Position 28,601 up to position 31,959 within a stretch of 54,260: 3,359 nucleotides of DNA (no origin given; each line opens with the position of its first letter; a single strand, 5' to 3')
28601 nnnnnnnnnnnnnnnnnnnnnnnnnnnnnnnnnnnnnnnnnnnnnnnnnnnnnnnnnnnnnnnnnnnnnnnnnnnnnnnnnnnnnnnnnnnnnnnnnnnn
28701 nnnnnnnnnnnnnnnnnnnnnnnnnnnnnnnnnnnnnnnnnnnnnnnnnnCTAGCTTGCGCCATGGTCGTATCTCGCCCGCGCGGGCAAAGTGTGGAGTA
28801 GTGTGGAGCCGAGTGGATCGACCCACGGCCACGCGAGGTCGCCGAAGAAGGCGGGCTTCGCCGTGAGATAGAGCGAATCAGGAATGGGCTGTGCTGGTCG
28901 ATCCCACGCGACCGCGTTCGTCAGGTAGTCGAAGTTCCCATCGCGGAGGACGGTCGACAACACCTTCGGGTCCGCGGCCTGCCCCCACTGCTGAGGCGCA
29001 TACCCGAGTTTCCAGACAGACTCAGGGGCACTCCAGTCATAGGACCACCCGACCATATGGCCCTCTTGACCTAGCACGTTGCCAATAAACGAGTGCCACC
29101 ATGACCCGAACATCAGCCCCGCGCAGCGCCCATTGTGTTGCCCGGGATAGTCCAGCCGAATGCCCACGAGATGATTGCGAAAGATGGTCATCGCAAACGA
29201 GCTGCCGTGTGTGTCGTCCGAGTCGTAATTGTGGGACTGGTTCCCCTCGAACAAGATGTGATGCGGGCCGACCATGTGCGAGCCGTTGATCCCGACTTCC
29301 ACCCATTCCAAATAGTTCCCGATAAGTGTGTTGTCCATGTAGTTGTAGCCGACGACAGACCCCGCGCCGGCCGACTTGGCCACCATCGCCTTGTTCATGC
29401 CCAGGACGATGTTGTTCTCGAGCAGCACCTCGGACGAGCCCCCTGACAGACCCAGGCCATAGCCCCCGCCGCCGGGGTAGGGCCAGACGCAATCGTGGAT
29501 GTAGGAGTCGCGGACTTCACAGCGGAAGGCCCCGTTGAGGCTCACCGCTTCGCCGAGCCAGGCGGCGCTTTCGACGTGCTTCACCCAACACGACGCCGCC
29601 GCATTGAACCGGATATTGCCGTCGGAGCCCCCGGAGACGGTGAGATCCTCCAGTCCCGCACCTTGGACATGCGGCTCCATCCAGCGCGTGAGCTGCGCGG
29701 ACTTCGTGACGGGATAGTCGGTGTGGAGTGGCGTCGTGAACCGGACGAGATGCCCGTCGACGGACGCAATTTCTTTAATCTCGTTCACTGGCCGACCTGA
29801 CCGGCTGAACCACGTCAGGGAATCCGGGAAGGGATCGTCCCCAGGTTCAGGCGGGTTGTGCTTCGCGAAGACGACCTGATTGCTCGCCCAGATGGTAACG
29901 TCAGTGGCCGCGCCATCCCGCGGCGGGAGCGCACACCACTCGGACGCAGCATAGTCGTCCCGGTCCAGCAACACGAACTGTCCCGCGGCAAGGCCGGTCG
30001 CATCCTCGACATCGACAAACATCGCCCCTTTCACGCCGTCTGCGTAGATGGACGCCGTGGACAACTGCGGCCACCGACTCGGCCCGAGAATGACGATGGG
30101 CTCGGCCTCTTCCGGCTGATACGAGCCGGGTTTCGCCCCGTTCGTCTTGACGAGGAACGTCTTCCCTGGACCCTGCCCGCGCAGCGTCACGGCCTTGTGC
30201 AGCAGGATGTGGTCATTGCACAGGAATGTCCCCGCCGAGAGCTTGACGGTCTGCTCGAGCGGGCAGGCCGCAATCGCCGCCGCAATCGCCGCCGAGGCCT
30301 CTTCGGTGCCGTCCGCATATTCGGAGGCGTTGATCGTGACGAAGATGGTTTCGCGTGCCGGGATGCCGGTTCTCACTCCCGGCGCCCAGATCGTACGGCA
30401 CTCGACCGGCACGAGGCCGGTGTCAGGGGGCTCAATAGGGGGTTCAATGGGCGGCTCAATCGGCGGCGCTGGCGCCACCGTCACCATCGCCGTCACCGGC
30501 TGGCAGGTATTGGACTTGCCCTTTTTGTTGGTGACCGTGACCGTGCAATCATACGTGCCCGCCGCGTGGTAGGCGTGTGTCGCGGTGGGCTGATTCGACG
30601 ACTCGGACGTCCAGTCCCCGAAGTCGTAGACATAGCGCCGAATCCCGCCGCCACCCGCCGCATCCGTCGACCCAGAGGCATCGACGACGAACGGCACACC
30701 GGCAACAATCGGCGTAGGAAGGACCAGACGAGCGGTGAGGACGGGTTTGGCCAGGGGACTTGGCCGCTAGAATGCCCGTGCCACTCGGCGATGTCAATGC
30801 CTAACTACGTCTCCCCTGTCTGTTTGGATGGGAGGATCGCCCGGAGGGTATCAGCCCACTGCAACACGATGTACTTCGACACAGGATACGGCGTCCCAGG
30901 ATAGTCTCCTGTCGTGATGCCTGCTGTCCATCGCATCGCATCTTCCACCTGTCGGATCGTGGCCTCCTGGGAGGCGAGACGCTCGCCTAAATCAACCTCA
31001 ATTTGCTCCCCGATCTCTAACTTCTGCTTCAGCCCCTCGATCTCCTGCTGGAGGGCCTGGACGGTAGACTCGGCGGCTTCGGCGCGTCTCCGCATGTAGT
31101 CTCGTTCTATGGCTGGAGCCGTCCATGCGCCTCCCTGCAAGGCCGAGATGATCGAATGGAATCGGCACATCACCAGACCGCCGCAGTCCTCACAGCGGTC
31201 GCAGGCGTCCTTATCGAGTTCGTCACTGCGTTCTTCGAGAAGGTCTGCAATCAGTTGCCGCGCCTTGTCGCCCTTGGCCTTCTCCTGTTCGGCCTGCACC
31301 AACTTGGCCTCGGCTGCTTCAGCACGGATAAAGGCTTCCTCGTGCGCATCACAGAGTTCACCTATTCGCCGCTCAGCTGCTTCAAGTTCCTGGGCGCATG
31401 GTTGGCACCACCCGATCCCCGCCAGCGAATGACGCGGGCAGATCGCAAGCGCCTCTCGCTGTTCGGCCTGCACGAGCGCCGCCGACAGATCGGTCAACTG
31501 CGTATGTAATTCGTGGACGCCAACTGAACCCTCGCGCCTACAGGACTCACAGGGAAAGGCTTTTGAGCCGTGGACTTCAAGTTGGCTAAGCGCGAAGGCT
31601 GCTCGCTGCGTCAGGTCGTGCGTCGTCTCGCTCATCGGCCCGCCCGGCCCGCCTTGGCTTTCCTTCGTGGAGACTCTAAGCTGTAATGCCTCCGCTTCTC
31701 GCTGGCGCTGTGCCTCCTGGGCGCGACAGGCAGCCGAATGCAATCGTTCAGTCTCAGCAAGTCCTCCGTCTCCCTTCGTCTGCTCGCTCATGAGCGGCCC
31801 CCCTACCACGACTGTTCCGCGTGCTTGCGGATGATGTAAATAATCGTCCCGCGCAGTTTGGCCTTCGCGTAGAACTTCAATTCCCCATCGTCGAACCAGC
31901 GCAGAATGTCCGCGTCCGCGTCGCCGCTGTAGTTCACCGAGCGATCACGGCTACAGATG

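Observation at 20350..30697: A 10-kb block of PKD, beta-helix and repeat 'surface' proteins placed upstream of the packaging genes, separate from the tail module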

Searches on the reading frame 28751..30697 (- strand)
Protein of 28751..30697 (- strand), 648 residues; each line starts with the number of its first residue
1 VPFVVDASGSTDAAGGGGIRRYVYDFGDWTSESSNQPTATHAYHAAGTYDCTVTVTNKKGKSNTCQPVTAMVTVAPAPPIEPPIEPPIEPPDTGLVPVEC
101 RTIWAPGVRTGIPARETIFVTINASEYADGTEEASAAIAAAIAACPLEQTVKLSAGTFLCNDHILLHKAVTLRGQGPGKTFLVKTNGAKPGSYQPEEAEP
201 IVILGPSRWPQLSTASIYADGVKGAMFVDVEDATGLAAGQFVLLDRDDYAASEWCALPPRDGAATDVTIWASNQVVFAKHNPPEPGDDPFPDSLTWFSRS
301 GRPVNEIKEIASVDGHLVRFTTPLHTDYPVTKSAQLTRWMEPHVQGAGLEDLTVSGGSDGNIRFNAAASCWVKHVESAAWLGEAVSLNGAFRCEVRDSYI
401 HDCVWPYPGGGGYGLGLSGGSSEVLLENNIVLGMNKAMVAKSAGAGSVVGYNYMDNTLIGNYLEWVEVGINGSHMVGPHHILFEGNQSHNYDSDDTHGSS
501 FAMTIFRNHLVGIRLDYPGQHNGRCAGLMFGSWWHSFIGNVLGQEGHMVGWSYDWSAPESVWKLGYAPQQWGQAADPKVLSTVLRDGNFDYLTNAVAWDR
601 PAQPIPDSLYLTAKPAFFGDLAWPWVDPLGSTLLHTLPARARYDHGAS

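Call 4: search_protein_families(library=pfam, proteins=[window:28751-30697:-], max_evalue=0.1)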
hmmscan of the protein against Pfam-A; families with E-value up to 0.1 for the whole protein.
window:28751-30697:- (648 aa): 4 families
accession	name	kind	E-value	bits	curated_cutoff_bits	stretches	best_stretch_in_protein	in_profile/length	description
PF18911.6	PKD_4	-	9.6e-12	45.2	27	1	5-70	22-83/85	PKD domain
PF00801.26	PKD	-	1.5e-08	34.9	23.5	1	16-64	26-74/80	PKD domain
PF12708.12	Pect-lyase_RHGA_epim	-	9.4e-05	22.7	27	1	128-187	11-73/213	Rhamnogalacturonase A/epimerase, pectate lyase-like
PF13229.12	Beta_helix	-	0.0065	16.6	25.9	1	380-456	44-113/158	Right handed beta helix region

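Call 5: search_protein_families(library=phrogs, proteins=[window:28751-30697:-], max_evalue=0.1)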
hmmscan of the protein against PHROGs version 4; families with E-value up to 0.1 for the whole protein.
window:28751-30697:- (648 aa): 1 family
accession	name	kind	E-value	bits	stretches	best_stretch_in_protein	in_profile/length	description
phrog_17885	-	tail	0.0042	16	1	115-175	63-125/1002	tail fiber protein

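Call 18: search_solved_structures(query=window:28751-30697:-, max_evalue=1)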
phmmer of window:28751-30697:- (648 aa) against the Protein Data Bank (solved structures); distinct sequences matched with E-value up to 1: 15.
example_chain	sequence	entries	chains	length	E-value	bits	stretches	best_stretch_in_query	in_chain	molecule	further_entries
9lrk_A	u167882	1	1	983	3.8e-06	28.8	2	9-66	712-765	Collagenase ColH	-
9lqj_A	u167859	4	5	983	3.8e-06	28.8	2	9-66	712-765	Collagenase ColH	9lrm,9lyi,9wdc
4l9d_A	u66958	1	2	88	9.8e-06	27.5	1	9-68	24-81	Protease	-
2c26_A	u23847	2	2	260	7.8e-05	24.5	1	5-73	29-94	ENDOGLUCANASE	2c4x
2y72_A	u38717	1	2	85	9.6e-05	24.2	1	7-64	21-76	COLLAGENASE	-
4jrw_A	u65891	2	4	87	0.0001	24.1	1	7-64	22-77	Collagenase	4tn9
4aqo_A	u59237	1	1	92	0.00011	23.9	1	7-64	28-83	COLLAGENASE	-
4u6t_A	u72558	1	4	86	0.00037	22.2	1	9-65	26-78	ColH protein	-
4u7k_A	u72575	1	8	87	0.00038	22.2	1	9-65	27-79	ColH protein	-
2y3u_A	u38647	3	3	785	0.0042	18.7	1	7-64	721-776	COLLAGENASE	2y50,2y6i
6aem_A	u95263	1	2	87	0.0057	18.3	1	17-69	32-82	PKD domain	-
1l0q_A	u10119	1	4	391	0.04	15.5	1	21-78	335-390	Surface layer protein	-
4jgu_A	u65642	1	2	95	0.044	15.4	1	16-62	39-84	ColH protein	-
9zsc_A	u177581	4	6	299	0.41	12.2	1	70-148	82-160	3-keto-5-aminohexanoate cleavage protein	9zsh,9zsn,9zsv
8ukm_A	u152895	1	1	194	0.7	11.4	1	48-129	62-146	T33-ml30-redesigned-tandem-BMC-T-fold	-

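Call 98: search_dna_similar(query=window:28754-30697:-, collection=phages, mode=protein, max_evalue=0.001, max_rows=15)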
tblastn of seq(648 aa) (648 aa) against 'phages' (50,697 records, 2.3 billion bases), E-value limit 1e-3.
No match.

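Call 99: find_related_loci(query=window:28751-30697:-, collection=viral_contigs, flank=10000)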
Query window:28751-30697:- (648 aa) in viral_contigs; peptide patterns used: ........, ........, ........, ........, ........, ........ (x = any residue, [..] = any of these).
9 stretches matched a pattern, but none encodes a relative of the query by tblastn (E <= 1e-3).

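Call 100: find_related_loci(query=window:28751-30697:-, collection=genome_contigs, flank=6000)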
Query window:28751-30697:- (648 aa) in genome_contigs; peptide patterns used: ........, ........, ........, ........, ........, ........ (x = any residue, [..] = any of these).
211 stretches matched a pattern, but none encodes a relative of the query by tblastn (E <= 1e-3).

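Call 114: search_protein_families(library=ncbifam, proteins=[window:28751-30697:-], max_evalue=0.1)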
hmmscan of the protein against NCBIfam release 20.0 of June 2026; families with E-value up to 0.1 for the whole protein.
window:28751-30697:- (648 aa): 3 families
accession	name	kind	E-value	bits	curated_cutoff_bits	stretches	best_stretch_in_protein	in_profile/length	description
NF058554.1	BT_3328_fam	equivalog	0.00045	18.6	1100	1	169-358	419-586/840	BT3328 family hyaluronic acid endo-lyase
NF058578.1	CPR_pilus_PamR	equivalog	0.0077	15.1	300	1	34-68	201-235/297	pilus system RbmA-like protein PamR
TIGR00864.1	PCC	subfamily_domain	0.018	11.4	1861.4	1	20-74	1426-1478/2700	polycystin cation channel protein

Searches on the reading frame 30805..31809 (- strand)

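Call 13: search_protein_families(library=phrogs, proteins=[window:30805-31809:-], max_evalue=0.001)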
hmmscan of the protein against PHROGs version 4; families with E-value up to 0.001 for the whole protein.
window:30805-31809:- (334 aa): 1 family
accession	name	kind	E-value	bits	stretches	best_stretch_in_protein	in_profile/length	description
phrog_77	-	DNA, RNA and nucleotide metabolism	0.00014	21.5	1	77-279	591-730/967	SbcC-like subunit of palindrome specific endonuclease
